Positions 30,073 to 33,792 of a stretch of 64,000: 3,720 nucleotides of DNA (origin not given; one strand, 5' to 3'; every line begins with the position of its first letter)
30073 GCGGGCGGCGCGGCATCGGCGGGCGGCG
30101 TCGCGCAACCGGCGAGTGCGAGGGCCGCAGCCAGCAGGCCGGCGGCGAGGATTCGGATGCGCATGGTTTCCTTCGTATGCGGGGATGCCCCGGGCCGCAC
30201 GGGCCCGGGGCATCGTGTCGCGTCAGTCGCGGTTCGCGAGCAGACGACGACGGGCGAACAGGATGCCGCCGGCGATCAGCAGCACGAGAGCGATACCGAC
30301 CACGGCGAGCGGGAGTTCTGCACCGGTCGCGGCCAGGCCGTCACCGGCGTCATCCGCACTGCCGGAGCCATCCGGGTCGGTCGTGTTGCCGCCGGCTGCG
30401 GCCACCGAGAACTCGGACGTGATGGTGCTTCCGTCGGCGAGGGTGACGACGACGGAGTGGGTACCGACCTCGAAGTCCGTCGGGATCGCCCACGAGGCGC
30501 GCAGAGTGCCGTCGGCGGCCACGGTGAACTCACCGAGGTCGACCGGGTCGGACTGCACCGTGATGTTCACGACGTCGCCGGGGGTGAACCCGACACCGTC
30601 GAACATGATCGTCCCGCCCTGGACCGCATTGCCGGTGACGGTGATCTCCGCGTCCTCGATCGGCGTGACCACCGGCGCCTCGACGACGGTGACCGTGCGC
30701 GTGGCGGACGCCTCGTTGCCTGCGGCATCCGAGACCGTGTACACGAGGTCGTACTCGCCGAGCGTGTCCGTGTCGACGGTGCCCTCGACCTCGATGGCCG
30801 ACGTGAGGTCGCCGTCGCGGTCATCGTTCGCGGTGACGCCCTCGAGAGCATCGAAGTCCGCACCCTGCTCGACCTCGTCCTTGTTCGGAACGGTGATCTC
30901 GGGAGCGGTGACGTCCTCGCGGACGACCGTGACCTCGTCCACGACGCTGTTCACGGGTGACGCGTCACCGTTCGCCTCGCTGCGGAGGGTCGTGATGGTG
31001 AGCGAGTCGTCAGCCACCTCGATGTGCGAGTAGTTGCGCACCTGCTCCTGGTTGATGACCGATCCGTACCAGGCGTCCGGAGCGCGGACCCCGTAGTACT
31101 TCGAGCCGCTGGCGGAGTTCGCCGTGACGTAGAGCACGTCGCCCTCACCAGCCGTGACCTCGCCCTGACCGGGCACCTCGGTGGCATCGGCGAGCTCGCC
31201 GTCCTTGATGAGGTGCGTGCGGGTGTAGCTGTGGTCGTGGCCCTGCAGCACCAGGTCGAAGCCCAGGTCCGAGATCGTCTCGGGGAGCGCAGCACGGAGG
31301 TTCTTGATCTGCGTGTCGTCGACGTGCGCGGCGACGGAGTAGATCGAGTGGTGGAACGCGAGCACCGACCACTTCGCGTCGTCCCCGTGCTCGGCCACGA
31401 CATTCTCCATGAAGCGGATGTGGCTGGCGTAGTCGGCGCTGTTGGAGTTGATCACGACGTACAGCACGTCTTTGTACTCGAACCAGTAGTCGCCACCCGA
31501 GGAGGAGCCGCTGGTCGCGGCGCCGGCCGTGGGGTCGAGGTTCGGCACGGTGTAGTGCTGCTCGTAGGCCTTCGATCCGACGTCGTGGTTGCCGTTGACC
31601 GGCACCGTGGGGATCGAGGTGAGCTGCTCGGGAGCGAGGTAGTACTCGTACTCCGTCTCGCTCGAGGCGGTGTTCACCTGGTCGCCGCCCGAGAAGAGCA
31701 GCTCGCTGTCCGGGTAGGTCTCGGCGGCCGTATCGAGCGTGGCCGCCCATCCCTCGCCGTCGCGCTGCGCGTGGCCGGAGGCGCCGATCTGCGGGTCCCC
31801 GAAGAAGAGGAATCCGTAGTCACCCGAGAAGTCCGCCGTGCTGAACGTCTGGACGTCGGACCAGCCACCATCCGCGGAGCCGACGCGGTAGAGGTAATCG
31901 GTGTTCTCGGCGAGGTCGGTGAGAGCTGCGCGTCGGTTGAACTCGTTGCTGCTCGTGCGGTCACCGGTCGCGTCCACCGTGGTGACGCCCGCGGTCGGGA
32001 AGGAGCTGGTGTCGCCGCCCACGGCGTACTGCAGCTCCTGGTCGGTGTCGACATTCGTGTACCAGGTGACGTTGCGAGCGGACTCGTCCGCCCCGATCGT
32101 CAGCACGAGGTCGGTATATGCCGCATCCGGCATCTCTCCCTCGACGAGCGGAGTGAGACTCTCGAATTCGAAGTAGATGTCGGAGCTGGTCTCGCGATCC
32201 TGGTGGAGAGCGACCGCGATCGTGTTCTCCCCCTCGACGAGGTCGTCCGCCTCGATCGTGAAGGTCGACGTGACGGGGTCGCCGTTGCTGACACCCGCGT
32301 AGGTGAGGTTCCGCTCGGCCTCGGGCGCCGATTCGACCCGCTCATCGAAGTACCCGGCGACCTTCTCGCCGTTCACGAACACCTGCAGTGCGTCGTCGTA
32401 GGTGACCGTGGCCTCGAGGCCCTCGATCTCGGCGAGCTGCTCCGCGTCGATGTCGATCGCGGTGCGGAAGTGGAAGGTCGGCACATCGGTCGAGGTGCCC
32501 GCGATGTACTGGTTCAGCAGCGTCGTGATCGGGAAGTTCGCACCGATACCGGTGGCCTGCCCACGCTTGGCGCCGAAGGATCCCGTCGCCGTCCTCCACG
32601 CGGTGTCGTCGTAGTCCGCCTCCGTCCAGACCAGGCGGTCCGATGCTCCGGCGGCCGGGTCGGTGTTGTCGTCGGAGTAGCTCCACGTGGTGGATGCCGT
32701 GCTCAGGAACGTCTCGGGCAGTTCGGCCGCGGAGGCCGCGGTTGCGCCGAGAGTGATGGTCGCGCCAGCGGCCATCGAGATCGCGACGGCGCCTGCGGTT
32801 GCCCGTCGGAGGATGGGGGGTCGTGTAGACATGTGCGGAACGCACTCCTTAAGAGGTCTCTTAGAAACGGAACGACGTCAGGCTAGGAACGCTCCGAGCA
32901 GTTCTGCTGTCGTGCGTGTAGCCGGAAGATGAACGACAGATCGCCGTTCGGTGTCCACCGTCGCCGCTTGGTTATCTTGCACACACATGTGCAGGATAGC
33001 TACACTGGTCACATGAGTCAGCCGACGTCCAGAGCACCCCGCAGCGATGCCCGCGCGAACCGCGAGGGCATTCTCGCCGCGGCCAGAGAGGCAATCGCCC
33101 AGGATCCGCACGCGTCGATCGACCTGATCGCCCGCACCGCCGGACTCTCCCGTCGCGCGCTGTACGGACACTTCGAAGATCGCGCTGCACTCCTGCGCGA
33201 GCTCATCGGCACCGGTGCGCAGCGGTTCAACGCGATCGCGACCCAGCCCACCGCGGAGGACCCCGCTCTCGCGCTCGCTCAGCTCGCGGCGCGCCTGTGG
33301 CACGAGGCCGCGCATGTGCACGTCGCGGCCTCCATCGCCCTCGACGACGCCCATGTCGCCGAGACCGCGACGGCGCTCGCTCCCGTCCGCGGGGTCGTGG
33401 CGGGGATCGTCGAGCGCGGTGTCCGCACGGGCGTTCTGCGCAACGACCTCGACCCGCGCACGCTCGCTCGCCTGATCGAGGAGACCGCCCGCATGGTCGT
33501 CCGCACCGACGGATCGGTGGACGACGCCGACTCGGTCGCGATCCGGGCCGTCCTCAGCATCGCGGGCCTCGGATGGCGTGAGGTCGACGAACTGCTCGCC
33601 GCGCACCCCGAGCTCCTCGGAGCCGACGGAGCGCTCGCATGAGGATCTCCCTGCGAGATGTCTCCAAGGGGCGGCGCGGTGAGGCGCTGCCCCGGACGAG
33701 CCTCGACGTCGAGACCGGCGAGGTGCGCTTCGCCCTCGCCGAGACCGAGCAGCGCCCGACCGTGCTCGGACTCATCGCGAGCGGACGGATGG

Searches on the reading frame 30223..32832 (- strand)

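Call 33: search_protein_families(library=ncbifam, proteins=[window:30223-32832:-], max_evalue=0.001)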
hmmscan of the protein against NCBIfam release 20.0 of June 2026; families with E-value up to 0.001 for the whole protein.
window:30223-32832:- (869 aa): 1 family
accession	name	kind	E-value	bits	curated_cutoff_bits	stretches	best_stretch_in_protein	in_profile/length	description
NF058582.1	Microco_LAVTG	domain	1.4e-07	31.5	27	1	832-863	1-32/34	LAVTG motif-containing sortase-dependent surface protein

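Call 59: search_protein_families(library=pfam, proteins=[window:30223-32832:-], max_evalue=0.01)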
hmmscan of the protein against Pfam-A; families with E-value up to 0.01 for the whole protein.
window:30223-32832:- (869 aa): 6 families
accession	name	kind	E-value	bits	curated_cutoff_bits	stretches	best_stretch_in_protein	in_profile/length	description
PF16403.11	Bact_surface_Ig-like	-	5.8e-18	65.1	27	1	652-716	9-71/71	Bacterial surface protein, Ig-like domain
PF16656.11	Pur_ac_phosph_N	-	4.8e-14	53.1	30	1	242-332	4-93/93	Purple acid Phosphatase, N-terminal domain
PF00149.33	Metallophos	-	2.8e-09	38.1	21.5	1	341-536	3-191/191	Calcineurin-like phosphoesterase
PF14683.12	CBM-like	-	0.0011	19.4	27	1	143-210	79-143/160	Polysaccharide lyase family 4, domain III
PF07523.18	Big_3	-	0.0022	18.7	21.2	1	650-716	4-68/68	Bacterial Ig-like domain (group 3)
PF15418.12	DUF4625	-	0.0095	16.7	27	0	691-716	105-130/131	Domain of unknown function (DUF4625)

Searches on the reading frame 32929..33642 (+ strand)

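Call 96: search_protein_families(library=pfam, proteins=[window:32929-33642:+], max_evalue=0.0001)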
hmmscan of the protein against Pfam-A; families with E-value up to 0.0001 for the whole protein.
window:32929-33642:+ (237 aa): 1 family
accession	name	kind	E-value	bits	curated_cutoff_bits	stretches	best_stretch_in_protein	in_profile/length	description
PF00440.29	TetR_N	-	7.1e-09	35.8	24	1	48-92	1-47/47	Bacterial regulatory proteins, tetR family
